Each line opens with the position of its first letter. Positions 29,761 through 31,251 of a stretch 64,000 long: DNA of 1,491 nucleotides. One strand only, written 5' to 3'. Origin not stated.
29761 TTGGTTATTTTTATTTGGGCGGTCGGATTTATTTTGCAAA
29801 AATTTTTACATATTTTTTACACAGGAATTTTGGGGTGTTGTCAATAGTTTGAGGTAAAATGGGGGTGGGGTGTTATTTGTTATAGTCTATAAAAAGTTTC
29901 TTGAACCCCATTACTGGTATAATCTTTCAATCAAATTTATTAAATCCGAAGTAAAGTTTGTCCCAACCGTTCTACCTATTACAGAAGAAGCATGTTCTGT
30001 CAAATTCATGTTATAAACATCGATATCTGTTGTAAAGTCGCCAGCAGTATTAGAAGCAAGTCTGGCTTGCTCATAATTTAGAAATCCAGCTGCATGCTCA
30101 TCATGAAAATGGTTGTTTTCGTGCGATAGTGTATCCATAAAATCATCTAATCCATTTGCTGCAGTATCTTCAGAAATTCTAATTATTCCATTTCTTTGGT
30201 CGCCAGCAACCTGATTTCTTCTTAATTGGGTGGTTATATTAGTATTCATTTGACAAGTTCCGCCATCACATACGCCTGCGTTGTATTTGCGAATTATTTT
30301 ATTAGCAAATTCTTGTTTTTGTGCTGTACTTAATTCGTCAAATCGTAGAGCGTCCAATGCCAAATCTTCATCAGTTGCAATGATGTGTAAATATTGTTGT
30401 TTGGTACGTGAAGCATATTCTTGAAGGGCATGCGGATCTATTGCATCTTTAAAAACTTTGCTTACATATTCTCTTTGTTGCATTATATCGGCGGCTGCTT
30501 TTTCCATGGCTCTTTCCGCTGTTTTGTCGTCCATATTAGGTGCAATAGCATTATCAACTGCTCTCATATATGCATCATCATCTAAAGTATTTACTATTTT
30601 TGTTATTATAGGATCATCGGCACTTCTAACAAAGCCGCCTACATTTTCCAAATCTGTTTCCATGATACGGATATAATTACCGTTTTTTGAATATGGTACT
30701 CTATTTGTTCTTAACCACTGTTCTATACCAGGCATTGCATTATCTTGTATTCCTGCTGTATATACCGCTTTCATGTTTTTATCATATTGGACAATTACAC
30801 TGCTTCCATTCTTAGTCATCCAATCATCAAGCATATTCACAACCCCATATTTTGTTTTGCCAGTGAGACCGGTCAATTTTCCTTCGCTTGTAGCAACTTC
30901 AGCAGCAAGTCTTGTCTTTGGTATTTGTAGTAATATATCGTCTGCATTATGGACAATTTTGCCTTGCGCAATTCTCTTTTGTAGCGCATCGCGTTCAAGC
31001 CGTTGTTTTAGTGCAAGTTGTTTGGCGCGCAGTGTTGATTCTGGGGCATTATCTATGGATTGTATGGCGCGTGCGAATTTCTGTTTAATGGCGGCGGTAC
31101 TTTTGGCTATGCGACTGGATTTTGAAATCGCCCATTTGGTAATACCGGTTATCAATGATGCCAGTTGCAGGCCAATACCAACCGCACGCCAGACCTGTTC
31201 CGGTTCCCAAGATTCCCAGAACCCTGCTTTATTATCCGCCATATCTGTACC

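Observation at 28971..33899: Three-gene accessory cluster: glycine-zipper secreted protein, 1019-aa Cys-rich membrane protein ending in HExxH, and a free-standing HExxH protein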

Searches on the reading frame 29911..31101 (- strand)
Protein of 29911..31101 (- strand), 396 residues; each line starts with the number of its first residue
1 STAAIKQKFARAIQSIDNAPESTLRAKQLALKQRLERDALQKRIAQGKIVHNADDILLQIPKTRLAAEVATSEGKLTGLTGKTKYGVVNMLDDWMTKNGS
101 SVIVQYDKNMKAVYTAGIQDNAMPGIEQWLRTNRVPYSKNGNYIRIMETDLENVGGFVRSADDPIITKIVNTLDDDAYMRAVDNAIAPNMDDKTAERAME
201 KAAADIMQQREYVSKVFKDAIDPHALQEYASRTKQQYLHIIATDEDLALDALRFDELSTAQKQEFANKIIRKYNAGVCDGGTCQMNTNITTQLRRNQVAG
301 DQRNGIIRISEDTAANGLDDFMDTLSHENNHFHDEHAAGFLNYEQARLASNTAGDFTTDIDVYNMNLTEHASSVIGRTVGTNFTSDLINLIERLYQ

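Call 16: search_protein_families(library=pfam, max_evalue=0.1, proteins=[window:29911-31101:-])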
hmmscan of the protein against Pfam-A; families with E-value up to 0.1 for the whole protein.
window:29911-31101:- (396 aa): 4 families
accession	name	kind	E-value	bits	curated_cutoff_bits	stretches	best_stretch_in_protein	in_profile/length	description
PF21421.2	ATR1_WY-dom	-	0.0012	19.5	27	1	162-236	2-80/101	Avirulence protein ATR1, WY-domain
PF19688.4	DUF6189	-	0.013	16.2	25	1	162-234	10-80/102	Family of unknown function (DUF6189)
PF20674.3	SpaA_3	-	0.014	15.9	24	1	40-124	4-95/121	Prealbumin-like fold domain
PF06701.19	MIB_HERC2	-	0.079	13.3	33.5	0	81-121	18-59/66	Mib_herc2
